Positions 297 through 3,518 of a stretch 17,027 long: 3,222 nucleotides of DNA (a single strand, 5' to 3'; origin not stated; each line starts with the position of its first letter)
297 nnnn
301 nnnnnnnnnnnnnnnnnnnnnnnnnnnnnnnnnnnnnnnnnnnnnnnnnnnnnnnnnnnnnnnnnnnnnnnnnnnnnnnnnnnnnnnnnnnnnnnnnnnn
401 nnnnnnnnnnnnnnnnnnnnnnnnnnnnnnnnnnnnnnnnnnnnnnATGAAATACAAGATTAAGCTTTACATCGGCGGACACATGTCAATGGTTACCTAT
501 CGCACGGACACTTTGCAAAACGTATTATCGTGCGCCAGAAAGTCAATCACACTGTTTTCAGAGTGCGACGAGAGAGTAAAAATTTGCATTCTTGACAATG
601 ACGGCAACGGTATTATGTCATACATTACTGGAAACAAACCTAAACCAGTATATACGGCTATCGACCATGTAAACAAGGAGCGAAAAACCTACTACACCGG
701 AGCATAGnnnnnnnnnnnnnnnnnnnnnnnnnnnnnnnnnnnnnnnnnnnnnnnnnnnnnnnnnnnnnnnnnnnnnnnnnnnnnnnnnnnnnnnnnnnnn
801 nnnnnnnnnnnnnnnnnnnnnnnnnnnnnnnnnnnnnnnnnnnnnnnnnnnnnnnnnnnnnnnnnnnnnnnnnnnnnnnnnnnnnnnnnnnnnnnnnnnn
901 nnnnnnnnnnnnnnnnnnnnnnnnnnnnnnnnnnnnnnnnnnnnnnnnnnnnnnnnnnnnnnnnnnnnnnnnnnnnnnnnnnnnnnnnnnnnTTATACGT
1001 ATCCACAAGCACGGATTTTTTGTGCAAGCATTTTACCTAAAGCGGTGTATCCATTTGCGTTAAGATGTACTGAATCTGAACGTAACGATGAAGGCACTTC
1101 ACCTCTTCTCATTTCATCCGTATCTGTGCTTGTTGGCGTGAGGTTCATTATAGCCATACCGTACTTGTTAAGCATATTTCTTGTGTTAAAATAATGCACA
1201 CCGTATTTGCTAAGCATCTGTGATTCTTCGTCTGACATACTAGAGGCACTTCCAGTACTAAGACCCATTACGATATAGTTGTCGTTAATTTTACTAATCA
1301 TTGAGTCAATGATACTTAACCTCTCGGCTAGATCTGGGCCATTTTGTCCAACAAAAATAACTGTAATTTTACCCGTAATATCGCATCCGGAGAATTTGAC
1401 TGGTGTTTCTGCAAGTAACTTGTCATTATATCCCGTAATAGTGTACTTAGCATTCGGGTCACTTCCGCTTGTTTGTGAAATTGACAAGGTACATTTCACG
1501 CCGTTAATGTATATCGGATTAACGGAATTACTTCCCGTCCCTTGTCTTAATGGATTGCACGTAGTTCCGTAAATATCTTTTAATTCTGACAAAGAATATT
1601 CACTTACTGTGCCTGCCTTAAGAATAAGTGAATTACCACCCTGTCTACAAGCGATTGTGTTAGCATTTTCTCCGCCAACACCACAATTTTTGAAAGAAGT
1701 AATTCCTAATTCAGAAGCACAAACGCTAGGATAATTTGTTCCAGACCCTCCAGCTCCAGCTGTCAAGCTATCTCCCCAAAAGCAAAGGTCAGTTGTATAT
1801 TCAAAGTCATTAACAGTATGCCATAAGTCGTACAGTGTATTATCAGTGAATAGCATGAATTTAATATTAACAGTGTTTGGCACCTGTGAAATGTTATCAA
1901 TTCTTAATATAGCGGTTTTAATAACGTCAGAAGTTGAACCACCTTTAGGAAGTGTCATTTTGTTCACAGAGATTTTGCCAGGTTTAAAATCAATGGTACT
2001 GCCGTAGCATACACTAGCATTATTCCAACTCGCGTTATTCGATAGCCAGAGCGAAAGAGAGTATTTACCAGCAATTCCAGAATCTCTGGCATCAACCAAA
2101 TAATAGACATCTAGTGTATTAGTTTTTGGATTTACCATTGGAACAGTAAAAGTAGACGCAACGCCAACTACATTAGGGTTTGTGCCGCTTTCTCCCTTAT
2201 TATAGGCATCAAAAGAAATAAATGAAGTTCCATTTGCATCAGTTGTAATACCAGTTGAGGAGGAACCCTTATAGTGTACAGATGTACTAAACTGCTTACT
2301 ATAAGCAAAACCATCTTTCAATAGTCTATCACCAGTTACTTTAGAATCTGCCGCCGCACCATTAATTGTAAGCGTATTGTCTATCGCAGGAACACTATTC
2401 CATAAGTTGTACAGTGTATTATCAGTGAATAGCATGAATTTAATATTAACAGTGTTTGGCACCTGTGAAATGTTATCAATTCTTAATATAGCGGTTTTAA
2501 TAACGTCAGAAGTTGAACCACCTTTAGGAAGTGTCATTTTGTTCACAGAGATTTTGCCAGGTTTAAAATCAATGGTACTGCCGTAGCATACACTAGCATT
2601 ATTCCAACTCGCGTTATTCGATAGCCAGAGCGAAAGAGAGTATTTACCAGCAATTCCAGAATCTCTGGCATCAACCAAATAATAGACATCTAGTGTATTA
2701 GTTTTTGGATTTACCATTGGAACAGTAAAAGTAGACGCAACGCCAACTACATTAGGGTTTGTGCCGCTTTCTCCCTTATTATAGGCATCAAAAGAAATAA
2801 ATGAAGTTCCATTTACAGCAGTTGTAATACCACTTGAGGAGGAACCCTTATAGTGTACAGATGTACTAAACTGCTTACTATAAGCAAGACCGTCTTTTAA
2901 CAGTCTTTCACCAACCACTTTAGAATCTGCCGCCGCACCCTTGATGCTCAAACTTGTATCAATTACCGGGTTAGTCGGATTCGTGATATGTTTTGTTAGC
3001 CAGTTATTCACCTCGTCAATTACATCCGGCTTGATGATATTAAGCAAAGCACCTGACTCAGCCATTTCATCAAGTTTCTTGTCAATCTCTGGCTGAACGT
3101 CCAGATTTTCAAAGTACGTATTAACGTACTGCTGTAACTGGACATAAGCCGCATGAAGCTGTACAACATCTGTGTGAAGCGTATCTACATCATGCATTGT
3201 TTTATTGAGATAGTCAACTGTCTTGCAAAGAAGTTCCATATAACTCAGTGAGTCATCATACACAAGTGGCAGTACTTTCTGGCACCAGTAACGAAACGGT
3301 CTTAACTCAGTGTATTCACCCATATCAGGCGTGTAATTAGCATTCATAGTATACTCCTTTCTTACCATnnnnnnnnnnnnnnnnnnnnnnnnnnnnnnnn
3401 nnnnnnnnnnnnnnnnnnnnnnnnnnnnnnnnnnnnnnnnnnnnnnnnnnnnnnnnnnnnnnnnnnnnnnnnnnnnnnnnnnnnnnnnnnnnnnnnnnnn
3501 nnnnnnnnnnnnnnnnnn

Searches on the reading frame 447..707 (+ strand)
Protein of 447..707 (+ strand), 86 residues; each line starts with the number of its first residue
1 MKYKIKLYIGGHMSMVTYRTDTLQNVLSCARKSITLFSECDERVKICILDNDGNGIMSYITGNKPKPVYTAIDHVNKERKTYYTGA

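Call 31: find_encoding_contigs(protein=window:447-707:+, flank=3000, max_places=10)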
Protein window:447-707:+ (86 aa): 8 contigs read that carry it; 8 places shown.
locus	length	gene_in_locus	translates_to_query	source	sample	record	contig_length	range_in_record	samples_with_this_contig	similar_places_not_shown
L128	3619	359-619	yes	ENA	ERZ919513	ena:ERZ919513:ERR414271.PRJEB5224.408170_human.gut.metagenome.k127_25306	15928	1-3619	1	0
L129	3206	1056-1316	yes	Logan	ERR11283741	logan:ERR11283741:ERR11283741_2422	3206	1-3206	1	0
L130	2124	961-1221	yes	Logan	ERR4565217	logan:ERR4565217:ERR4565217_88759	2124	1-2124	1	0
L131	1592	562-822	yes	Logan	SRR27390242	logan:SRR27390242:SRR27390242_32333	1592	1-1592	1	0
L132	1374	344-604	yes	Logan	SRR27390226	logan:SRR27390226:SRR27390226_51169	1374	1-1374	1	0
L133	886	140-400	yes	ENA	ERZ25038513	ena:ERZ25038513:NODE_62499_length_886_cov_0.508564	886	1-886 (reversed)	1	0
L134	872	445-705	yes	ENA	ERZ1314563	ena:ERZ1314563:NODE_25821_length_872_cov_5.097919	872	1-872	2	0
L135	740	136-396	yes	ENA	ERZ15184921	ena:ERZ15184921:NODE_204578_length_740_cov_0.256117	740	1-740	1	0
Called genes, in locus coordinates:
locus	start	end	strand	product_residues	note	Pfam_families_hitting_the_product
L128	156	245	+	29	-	-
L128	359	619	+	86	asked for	-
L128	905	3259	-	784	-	-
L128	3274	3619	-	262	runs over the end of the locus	-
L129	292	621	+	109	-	-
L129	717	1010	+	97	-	-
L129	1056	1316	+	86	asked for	-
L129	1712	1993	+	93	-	-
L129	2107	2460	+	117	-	-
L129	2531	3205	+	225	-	?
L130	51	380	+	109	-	-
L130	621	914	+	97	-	-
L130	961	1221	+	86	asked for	-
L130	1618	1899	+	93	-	-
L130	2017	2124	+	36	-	?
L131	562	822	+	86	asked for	-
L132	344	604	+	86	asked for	-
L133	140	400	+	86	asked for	-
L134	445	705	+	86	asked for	-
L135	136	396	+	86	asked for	-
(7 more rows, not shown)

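Call 58: search_protein_families(library=phrogs, proteins=[window:447-707:+], max_evalue=0.01)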
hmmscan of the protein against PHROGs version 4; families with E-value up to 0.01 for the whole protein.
window:447-707:+ (86 aa): 0 families

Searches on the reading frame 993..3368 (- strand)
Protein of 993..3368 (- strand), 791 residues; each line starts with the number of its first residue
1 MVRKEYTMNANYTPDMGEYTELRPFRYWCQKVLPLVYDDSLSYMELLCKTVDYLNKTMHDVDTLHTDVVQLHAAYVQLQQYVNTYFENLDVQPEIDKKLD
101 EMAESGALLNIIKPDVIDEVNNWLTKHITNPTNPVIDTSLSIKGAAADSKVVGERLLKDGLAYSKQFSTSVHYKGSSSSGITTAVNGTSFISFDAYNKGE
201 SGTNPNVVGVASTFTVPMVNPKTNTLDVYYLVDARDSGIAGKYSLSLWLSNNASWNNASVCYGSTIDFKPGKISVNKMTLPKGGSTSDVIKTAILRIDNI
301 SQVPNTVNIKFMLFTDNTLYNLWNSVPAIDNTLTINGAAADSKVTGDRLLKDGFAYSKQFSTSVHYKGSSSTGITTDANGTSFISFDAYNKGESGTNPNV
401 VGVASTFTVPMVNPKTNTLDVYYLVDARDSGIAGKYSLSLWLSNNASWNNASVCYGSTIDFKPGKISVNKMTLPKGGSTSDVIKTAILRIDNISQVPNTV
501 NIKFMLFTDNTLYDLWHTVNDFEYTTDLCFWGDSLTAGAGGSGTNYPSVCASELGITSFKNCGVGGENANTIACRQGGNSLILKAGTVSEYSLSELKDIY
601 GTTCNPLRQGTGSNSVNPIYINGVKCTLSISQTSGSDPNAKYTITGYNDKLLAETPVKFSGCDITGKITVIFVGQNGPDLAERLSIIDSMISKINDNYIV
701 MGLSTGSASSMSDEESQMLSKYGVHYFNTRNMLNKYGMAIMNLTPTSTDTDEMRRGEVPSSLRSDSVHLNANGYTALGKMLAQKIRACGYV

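Call 7: search_protein_families(library=pfam, proteins=[window:993-3368:-], max_evalue=0.01)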
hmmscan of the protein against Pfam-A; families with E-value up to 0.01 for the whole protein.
window:993-3368:- (791 aa): 2 families
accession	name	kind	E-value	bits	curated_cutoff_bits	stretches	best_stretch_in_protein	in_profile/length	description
PF13472.12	Lipase_GDSL_2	-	0.00024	22.1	32.9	0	530-569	1-46/178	GDSL-like Lipase/Acylhydrolase family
PF05229.21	SCPU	-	0.0063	17.3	22.4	0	376-437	72-132/138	Spore Coat Protein U domain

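Call 8: search_protein_families(library=phrogs, proteins=[window:993-3368:-], max_evalue=0.001)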
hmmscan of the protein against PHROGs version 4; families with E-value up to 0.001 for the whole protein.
window:993-3368:- (791 aa): 2 families
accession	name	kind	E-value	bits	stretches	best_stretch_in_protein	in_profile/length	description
phrog_28673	-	tail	2.3e-41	142.7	1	526-786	640-914/921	tail protein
phrog_11419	-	tail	8.8e-23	81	2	711-791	649-729/1063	tail fiber protein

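Call 29: find_encoding_contigs(protein=window:993-3368:-, flank=6000, max_places=10)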
Protein window:993-3368:- (791 aa): no gene with exactly this product is on record in the collection.

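Call 49: find_encoding_contigs(protein=window:993-3347:-, flank=6000, max_places=10)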
Protein window:993-3347:- (784 aa): 1 contig read that carries it; 1 place shown.
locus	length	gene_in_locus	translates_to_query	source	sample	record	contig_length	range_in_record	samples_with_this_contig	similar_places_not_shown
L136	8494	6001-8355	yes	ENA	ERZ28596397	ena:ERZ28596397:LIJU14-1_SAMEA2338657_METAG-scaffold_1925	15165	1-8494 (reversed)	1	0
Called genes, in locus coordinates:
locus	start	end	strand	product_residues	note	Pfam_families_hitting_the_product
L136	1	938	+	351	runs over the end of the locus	PF18013:Phage_lysozyme2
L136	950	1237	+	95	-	-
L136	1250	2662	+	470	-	PF25622:Phi29_MCP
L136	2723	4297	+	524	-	PF16838:Caud_tail_N, PF20934:phi29_gp9_C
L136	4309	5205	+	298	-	PF05352:Phage_connector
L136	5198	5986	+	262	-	-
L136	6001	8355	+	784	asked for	-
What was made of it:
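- Tried and rejected: The 784-aa version, from an internal start, is (calls 29, 49).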
